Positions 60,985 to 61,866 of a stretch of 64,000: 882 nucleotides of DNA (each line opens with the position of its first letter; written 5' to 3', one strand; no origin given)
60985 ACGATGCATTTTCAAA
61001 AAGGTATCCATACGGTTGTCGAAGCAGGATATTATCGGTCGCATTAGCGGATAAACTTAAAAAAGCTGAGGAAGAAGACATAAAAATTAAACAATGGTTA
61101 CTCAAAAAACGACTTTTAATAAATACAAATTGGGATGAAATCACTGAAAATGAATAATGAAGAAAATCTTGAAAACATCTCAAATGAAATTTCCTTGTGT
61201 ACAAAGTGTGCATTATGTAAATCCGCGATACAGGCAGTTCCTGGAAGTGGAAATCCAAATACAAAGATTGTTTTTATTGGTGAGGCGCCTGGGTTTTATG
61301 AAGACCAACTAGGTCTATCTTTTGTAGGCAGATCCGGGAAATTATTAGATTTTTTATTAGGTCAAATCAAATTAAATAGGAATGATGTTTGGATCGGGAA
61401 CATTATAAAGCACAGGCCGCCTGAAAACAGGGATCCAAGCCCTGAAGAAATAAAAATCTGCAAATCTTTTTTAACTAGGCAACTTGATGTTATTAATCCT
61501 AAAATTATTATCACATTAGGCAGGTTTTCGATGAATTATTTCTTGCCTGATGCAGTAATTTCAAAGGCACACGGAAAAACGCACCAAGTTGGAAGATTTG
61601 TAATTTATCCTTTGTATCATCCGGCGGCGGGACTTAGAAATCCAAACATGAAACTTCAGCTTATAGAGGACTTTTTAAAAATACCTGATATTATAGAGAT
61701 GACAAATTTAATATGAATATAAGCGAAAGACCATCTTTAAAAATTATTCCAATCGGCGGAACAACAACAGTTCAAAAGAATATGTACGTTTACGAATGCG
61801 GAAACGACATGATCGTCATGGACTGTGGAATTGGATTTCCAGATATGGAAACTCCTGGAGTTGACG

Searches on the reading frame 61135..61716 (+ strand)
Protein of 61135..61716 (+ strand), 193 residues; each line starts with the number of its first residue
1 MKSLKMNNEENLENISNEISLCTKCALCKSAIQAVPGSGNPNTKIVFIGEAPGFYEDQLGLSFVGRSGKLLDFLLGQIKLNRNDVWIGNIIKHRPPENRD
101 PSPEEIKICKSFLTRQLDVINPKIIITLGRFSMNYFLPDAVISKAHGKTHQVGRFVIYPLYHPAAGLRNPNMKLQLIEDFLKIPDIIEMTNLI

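Call 51: search_protein_families(library=pfam, proteins=[window:61135-61716:+], max_evalue=0.001)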
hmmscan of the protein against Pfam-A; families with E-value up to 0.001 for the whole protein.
window:61135-61716:+ (193 aa): 1 family
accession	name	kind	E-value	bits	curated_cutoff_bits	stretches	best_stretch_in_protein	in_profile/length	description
PF03167.25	UDG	-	1.3e-32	113.3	24.3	1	36-174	1-129/141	Uracil DNA glycosylase superfamily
